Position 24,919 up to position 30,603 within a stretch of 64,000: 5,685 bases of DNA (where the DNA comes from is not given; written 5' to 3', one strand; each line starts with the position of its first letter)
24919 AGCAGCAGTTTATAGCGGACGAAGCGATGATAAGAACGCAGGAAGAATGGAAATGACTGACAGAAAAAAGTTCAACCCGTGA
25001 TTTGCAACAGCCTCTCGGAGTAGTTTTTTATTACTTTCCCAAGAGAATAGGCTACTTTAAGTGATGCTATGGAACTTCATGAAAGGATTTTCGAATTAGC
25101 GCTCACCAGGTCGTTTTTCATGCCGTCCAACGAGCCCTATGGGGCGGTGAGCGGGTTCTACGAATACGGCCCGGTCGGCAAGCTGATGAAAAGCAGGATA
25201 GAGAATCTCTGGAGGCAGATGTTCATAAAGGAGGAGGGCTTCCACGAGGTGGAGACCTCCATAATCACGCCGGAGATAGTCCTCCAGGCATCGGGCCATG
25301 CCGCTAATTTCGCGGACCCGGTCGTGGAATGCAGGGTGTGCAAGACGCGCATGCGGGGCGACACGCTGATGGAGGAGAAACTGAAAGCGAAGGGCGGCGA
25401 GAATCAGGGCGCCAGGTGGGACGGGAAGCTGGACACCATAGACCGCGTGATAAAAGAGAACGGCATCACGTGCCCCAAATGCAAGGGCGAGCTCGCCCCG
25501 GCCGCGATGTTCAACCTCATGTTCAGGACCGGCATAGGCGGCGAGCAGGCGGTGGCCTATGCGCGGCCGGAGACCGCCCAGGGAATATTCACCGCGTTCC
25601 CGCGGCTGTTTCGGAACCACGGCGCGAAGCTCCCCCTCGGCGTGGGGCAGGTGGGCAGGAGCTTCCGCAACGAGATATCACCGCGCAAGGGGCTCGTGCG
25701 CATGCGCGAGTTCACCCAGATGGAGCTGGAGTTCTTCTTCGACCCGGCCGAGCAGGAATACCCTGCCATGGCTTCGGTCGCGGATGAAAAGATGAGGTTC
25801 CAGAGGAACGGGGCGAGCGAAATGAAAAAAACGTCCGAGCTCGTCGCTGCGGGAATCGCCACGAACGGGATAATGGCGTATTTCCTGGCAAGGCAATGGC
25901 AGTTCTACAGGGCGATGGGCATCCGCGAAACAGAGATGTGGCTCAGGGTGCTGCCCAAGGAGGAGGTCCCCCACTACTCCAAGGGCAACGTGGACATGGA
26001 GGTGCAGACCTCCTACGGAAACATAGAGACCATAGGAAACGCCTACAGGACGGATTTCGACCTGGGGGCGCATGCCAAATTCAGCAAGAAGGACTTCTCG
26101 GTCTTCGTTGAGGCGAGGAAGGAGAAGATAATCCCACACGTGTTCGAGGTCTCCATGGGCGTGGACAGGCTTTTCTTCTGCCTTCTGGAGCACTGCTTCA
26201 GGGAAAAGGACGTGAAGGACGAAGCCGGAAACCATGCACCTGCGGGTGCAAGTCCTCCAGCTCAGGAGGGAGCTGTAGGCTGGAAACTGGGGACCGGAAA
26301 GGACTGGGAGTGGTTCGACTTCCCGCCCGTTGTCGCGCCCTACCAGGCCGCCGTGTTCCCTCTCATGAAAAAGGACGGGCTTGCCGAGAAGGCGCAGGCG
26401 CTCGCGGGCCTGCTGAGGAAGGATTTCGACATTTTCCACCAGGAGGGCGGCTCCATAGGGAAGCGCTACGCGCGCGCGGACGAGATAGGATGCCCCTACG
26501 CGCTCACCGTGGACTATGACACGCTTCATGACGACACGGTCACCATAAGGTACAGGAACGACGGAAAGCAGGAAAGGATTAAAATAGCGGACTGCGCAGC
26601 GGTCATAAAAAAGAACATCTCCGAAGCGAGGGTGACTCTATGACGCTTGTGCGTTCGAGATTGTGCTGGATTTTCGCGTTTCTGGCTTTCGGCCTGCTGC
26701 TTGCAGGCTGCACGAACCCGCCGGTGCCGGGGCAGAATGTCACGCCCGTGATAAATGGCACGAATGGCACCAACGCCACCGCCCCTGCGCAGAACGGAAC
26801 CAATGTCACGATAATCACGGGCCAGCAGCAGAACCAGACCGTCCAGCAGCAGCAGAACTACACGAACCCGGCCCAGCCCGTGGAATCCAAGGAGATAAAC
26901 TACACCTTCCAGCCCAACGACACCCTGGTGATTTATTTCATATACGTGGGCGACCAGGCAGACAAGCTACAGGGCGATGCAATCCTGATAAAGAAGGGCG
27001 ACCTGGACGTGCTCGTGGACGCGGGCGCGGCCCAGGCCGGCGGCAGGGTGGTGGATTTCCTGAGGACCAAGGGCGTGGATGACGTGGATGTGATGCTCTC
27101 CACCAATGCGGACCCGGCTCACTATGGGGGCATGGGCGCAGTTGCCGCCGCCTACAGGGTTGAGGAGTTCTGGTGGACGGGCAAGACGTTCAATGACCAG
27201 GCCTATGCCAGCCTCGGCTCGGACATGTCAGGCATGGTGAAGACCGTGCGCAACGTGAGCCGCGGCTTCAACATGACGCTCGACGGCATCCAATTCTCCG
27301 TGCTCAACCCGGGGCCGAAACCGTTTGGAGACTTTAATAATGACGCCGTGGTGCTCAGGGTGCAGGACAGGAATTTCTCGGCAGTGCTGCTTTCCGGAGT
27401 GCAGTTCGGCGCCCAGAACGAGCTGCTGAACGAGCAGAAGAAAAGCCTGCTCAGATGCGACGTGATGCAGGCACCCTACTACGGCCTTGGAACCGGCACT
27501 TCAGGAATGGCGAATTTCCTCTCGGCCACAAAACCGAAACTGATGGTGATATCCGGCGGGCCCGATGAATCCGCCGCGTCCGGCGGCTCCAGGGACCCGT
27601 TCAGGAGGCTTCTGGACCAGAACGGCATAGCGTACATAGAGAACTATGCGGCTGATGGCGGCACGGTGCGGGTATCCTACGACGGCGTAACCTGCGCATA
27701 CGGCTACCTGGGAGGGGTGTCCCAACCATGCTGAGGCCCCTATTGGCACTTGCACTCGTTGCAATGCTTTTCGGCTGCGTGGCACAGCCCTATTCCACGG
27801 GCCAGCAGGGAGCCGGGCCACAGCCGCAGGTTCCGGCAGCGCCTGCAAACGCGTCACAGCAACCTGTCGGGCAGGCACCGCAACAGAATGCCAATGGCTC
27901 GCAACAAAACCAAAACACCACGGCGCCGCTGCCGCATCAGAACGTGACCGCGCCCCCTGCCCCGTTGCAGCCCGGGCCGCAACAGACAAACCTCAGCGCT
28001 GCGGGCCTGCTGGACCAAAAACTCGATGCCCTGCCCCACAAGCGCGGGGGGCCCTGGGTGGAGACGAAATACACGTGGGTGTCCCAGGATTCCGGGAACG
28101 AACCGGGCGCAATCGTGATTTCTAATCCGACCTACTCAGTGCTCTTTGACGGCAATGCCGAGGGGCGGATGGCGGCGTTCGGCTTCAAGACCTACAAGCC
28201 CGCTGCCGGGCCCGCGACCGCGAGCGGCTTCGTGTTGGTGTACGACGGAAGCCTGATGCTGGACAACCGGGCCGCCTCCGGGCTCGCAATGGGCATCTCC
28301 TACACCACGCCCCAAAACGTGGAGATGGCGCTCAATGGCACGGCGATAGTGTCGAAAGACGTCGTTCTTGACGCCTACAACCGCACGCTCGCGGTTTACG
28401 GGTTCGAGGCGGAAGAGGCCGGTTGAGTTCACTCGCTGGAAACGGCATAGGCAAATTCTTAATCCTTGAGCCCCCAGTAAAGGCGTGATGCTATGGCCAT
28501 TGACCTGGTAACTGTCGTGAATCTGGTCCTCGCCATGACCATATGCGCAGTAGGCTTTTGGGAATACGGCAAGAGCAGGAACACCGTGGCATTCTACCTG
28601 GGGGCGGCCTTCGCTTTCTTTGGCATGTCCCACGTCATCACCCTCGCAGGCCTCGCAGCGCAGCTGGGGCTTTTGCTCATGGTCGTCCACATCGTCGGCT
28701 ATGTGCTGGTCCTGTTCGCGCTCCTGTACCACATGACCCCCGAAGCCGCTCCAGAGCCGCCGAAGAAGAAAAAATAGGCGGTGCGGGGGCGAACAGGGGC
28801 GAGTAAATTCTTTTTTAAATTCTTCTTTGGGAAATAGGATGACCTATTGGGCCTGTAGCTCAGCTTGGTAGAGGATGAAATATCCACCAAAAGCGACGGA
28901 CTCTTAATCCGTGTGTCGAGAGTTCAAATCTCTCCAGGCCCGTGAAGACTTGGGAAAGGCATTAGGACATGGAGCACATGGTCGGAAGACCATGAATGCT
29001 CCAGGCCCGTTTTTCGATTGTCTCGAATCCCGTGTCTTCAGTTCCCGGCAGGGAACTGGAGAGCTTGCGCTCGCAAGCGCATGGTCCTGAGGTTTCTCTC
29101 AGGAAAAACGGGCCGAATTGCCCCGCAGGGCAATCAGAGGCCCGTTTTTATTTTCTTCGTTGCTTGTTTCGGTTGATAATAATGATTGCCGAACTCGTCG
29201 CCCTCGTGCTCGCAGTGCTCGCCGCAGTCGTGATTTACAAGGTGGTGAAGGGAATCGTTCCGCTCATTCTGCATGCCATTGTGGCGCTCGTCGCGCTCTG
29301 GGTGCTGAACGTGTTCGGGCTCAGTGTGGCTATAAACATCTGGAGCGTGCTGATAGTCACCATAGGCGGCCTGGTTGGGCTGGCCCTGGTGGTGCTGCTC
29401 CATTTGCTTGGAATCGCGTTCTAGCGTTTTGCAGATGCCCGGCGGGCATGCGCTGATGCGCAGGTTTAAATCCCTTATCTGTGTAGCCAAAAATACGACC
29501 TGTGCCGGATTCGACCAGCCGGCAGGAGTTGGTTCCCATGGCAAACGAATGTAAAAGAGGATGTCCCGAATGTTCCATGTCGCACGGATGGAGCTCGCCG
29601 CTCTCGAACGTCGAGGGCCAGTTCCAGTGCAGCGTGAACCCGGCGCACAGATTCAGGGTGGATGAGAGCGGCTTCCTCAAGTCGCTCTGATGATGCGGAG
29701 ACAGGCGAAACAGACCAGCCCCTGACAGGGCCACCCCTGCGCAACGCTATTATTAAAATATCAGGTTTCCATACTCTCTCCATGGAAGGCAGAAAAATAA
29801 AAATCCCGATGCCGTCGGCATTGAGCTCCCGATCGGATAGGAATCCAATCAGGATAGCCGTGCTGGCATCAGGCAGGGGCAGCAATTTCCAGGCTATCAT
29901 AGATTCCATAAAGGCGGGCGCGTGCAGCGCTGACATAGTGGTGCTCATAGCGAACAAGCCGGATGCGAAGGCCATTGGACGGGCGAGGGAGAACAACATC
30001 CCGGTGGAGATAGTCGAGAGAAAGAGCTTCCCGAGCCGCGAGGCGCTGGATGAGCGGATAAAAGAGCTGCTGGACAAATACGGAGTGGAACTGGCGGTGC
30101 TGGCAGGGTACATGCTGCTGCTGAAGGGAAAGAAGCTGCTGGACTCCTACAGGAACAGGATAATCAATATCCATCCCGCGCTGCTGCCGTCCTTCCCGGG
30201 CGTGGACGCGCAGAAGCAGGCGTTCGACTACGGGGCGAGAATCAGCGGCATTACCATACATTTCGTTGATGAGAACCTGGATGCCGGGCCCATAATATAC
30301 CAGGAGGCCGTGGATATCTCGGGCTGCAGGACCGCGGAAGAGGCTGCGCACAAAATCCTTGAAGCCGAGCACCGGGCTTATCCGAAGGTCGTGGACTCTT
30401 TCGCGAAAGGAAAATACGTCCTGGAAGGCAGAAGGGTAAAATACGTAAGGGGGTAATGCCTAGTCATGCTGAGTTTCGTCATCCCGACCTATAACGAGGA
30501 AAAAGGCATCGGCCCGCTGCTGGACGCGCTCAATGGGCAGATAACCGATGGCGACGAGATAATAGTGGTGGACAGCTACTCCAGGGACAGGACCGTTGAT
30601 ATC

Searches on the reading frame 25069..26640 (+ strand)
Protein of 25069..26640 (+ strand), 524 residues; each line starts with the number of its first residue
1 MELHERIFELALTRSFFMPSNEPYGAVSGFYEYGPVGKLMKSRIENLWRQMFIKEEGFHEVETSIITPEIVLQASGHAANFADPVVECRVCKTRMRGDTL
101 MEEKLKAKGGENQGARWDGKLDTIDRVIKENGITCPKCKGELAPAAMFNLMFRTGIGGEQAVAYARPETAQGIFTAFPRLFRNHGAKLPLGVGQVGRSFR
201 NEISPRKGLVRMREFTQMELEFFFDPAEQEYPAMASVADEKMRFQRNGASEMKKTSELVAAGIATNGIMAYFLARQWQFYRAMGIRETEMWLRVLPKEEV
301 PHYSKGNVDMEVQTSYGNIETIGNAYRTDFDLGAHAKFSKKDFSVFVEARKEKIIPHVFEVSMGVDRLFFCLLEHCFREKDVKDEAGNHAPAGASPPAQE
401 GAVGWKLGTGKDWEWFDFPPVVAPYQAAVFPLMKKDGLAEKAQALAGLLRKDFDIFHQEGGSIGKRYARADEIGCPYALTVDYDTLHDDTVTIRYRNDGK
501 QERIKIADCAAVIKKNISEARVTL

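Call 65: search_protein_families(library=pfam, proteins=[window:25069-26640:+], max_evalue=0.0001)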
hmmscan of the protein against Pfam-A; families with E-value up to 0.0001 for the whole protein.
window:25069-26640:+ (524 aa): 2 families
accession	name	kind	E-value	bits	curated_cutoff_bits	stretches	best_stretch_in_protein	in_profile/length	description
PF03129.25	HGTP_anticodon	-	5.9e-18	65.2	21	1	426-516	1-94/94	Anticodon binding domain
PF00587.30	tRNA-synt_2b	-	1.1e-10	42.3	29.3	1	165-375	13-178/179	tRNA synthetase class II core domain (G, H, P, S and T)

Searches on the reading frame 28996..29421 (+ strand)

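Call 65: search_protein_families(library=pfam, proteins=[window:28996-29421:+], max_evalue=0.0001)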
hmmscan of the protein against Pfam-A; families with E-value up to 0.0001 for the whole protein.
window:28996-29421:+ (142 aa): 1 family
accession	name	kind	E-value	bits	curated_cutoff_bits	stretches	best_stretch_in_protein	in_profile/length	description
PF07441.16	BofA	-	8.5e-10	39.1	26.1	1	68-137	1-74/75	SigmaK-factor processing regulatory protein BofA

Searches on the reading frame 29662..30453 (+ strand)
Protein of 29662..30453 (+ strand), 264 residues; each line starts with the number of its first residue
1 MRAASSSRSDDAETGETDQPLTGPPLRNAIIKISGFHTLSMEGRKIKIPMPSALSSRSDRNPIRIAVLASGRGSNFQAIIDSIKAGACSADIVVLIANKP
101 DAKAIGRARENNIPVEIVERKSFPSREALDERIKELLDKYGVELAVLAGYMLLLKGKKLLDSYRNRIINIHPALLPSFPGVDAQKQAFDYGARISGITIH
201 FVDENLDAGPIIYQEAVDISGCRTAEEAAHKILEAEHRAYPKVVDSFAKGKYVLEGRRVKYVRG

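Call 65: search_protein_families(library=pfam, proteins=[window:29662-30453:+], max_evalue=0.0001)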
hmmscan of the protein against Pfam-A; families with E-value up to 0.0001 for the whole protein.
window:29662-30453:+ (264 aa): 1 family
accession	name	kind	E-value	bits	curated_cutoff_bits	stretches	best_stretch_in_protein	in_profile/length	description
PF00551.24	Formyl_trans_N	-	3.3e-56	190.4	26.1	1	64-244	2-181/181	Formyl transferase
